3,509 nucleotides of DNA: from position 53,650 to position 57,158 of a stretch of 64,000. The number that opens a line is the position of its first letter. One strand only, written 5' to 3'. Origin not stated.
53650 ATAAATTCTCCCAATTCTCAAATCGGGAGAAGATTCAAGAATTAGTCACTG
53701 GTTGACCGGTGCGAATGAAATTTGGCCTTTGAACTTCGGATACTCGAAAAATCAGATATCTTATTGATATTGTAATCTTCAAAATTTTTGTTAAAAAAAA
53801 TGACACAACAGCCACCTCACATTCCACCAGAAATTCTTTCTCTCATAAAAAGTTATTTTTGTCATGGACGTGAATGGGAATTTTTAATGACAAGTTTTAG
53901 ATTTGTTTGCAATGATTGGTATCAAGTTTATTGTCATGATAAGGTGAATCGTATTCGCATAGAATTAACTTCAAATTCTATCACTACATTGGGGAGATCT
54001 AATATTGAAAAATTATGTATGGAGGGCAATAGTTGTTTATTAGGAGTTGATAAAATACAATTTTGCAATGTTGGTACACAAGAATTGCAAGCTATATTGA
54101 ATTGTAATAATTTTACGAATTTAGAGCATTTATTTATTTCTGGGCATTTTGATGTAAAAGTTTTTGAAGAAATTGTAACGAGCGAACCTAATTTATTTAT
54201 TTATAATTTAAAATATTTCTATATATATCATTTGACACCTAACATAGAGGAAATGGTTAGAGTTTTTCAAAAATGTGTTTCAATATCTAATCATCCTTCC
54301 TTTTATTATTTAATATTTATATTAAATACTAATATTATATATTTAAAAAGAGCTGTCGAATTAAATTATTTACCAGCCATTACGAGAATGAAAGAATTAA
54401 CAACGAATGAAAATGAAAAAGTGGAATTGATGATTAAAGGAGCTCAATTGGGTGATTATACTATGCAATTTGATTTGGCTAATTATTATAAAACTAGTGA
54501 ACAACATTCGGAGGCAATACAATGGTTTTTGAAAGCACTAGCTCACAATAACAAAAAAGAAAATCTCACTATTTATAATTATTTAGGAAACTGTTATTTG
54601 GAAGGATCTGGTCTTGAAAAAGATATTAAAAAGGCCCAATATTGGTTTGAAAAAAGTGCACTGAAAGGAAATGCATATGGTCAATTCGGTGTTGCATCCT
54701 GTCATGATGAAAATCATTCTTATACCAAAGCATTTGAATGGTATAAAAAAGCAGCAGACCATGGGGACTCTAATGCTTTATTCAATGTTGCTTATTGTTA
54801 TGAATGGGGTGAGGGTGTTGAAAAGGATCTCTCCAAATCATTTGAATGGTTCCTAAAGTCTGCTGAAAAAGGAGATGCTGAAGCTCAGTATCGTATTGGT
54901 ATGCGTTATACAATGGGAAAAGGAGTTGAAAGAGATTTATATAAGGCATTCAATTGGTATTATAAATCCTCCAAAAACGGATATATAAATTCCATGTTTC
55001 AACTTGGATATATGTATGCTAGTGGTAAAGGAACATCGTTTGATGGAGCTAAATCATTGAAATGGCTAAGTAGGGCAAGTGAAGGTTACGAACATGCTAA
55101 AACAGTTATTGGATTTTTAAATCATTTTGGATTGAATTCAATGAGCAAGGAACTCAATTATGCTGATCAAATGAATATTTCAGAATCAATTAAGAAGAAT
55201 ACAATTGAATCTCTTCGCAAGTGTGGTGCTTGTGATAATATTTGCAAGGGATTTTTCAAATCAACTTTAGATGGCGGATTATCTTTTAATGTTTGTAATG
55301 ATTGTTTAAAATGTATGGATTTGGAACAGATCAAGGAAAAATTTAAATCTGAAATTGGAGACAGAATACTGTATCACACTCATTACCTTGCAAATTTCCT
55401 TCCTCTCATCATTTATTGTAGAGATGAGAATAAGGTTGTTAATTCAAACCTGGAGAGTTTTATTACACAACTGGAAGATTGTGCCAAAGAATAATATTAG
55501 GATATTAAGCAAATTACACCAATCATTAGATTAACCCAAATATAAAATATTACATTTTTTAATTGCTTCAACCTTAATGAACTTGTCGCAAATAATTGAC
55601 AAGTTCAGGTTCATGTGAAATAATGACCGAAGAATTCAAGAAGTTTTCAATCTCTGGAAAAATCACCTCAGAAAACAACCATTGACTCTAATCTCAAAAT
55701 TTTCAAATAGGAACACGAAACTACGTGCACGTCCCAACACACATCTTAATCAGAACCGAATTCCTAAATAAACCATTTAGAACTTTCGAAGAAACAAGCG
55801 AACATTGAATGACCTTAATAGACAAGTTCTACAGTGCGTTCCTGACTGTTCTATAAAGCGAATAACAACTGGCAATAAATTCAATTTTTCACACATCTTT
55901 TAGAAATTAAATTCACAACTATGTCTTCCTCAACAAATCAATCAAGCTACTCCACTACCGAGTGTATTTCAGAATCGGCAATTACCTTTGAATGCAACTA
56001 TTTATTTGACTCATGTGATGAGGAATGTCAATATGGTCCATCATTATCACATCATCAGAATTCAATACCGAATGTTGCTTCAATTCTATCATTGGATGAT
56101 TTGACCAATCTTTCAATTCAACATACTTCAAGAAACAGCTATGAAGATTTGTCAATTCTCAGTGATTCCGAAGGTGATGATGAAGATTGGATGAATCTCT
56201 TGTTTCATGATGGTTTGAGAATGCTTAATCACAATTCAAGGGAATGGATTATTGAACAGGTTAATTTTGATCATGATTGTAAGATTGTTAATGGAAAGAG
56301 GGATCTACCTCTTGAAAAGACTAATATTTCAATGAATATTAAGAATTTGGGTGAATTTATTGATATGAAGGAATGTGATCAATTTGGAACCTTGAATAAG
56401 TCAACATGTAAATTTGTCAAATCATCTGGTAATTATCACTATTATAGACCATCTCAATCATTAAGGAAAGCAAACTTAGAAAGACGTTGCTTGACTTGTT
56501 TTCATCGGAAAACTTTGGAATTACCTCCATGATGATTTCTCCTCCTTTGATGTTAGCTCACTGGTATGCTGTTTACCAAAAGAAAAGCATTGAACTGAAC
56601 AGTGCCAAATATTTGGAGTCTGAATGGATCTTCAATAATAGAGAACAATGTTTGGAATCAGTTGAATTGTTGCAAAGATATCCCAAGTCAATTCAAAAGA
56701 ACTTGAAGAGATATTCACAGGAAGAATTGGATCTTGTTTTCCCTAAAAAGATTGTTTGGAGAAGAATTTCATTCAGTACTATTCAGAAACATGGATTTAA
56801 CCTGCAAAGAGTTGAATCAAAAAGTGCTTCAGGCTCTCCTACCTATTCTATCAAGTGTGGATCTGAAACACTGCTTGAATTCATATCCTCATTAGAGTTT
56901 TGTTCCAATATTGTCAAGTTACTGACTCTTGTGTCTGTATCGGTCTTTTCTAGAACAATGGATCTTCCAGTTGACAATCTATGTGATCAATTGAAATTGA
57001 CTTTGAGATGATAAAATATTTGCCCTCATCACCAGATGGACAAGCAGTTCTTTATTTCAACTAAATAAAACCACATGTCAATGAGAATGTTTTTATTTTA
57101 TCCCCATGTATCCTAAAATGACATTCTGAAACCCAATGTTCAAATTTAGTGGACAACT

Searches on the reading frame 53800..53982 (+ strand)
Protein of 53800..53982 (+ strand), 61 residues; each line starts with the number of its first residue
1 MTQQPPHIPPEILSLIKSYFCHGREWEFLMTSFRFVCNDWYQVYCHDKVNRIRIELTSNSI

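Call 42: search_protein_families(library=pfam, proteins=[window:53800-53982:+], max_evalue=10)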
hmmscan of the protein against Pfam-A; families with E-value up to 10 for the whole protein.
seq(61 aa): 2 families
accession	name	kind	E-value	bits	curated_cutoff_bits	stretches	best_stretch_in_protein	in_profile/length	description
PF12937.12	F-box-like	-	0.027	14.7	24.3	1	7-47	3-38/47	F-box-like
PF23678.1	YqhI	-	0.18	11.6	27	1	39-51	15-27/36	YqhI-like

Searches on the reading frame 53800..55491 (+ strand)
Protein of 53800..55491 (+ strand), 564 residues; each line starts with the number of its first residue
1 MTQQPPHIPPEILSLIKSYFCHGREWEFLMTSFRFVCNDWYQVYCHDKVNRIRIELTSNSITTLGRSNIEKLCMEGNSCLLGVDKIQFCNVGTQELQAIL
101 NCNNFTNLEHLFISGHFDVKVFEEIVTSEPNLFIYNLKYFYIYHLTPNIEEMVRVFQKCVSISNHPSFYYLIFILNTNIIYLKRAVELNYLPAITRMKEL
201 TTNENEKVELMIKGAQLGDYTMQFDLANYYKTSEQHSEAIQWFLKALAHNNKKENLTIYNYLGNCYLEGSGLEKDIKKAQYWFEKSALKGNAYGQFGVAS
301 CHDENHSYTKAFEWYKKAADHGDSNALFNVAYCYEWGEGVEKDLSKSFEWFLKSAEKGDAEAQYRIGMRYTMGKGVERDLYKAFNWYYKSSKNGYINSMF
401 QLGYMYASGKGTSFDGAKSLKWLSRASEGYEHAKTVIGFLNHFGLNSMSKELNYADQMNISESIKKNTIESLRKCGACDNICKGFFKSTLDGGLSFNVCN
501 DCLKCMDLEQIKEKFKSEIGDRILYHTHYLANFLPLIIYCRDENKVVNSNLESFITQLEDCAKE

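Call 5: search_protein_families(library=pfam, proteins=[window:53800-55491:+], max_evalue=1)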
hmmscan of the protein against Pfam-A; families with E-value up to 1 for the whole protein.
window:53800-55491:+ (564 aa): 14 families
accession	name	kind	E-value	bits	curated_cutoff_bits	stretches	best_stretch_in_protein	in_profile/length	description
PF08238.18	Sel1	-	2.9e-42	142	30.7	5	325-359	2-36/36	Sel1 repeat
PF13181.12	TPR_8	-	0.00044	20.6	25.7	1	222-247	3-28/34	Tetratricopeptide repeat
PF13424.12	TPR_12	-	0.0012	19.5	30.1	1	225-250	8-33/77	Tetratricopeptide repeat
PF13432.12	TPR_16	-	0.0017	19.2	32.7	0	224-273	1-48/65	Tetratricopeptide repeat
PF25062.1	ARM_TT21_N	-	0.0036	17.5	40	1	228-316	108-192/222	Tetratricopeptide repeat protein 21 N-terminal ARM repeat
PF12895.13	ANAPC3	-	0.017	15.9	27.2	1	275-334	4-66/82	Anaphase-promoting complex, cyclosome, subunit 3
PF04212.24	MIT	-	0.023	15.2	30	0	301-320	13-32/66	MIT (microtubule interacting and transport) domain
PF13428.12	TPR_14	-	0.056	14.6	23.5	0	223-252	4-33/44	Tetratricopeptide repeat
PF07719.23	TPR_2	-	0.095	13.3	27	1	224-251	5-32/34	Tetratricopeptide repeat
PF13431.12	TPR_17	-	0.14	13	24.4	0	243-269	2-26/34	Tetratricopeptide repeat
PF13414.12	TPR_11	-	0.15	12.2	26.8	0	233-267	7-39/42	TPR repeat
PF00515.34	TPR_1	-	0.16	12.3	27.8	1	225-250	6-31/34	Tetratricopeptide repeat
PF10366.15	Vps39_1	-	0.26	12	22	1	214-253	33-72/108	Vacuolar sorting protein 39 domain 1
PF25068.1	ARM_TT21_4th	-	0.42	11.3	30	0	305-327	12-34/153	Tetratricopeptide repeat protein 21 forth ARM domain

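Call 20: predict_structure(protein=window:53800-55491:+)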
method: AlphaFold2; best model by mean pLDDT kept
length: 564 residues; sequences in the alignment: 1
mean_pLDDT: 42.7   pTM: 0.34
mean pLDDT of the five models: 42.7, 42.1, 35.6, 33.9, 33.2
residues with pLDDT >= 90: 0; 70-90: 19; 50-70: 88; < 50: 457
segments of 3 or more residues with pLDDT < 50: 1-64, 77-82, 166-168, 171-242, 244-276, 278-312, 318-347, 354-564
pLDDT, mean of each block of 10 residues (from residue 1): 30 37 31 29 33 35 52 54 55 75 65 68 68 59 57 64 54 41 39 42 35 29 36 44 45 37 39 46 44 39 42 49 40 39 48 45 37 42 46 37 31 35 36 33 33 31 35 36 40 37 43 45 38 38 37 42 36
secondary structure, 60 per line:
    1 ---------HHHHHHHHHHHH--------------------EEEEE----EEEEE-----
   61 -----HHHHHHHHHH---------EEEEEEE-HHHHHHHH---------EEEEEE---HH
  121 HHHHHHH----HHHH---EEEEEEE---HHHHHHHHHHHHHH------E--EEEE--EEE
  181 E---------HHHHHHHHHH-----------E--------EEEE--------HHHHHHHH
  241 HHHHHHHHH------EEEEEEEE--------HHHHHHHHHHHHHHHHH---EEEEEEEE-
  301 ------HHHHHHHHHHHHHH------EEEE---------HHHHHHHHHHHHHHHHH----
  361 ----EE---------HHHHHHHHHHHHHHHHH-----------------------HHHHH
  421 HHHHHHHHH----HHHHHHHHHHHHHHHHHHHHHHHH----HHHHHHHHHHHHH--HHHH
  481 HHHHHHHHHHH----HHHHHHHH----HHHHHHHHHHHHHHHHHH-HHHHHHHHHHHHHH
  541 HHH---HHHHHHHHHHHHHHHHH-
elements in order: H10-21 E42-46 E51-55 H66-75 E85-91 H93-100 E110-115 H119-127 H132-135 E139-145 H149-162 E172-175 E178-181 H191-200 E221-224 H233-249 E256-263 H272-288 E292-299 H307-320 E327-330 H340-356 H376-392 H416-429 H434-457 H462-474 H477-491 H496-503 H508-525 H527-543 H547-563

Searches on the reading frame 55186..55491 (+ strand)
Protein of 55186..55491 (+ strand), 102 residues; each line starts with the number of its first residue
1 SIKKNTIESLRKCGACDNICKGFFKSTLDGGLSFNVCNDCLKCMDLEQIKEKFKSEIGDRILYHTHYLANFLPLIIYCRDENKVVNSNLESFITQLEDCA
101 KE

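Call 6: search_protein_families(library=pfam, proteins=[window:55186-55491:+], max_evalue=10)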
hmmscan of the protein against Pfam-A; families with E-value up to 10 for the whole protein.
seq(102 aa): 4 families
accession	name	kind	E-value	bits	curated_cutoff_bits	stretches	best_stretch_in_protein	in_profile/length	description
PF13123.11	DUF3978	-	0.032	14.4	25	1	22-84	36-95/144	Protein of unknown function (DUF3978)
PF11331.13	Zn_ribbon_12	-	0.067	13.4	27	1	30-48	2-20/45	EDR4 zinc-ribbon domain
PF12797.12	Fer4_2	-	3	8.5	24.5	0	13-21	13-21/22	4Fe-4S binding domain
PF12800.12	Fer4_4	-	4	8.5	24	0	35-45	2-12/17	4Fe-4S binding domain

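Call 8: search_solved_structures(query=window:55186-55491:+, max_evalue=10, show_alignments=3)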
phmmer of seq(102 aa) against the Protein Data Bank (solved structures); distinct sequences matched with E-value up to 10: 2.
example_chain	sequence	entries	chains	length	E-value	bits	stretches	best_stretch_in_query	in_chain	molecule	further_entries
1gbq_A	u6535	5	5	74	0.73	13.2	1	13-60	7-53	GRB2 | GROWTH FACTOR RECEPTOR-BOUND PROTEIN 2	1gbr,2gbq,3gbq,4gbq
6sdf_A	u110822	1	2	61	1.6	12.1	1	17-60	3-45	Growth factor receptor-bound protein 2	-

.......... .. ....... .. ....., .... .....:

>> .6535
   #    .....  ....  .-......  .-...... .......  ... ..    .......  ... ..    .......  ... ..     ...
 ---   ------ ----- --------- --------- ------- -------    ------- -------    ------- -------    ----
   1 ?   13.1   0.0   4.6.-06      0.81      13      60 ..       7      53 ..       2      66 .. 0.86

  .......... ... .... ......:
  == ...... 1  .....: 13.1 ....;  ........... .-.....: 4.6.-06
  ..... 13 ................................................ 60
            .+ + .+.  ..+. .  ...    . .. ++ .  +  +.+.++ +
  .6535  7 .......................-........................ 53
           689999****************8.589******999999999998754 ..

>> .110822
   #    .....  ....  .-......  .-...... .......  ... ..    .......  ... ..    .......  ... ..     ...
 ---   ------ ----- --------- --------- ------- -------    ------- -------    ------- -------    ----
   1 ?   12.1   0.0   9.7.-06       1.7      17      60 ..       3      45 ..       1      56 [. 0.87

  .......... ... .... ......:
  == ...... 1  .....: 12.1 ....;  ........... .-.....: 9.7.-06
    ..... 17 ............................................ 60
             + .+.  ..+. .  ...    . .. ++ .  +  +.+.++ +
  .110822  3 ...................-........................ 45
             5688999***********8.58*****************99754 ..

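Call 9: find_homologous_proteins(query=window:55186-55491:+, max_evalue=0.01)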
Query seq(102 aa): no candidate shares three 5-residue words with the query. No homologue found.

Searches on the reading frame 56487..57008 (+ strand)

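Call 54: search_protein_families(library=pfam, proteins=[window:56487-57008:+], max_evalue=0.001)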
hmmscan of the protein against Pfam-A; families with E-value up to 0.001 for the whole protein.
window:56487-57008:+ (174 aa): 1 family
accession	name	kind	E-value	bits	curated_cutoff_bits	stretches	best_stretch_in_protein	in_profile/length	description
PF11468.13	PTase_Orf2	-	0.00027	20.9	22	1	22-93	86-160/287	Aromatic prenyltransferase Orf2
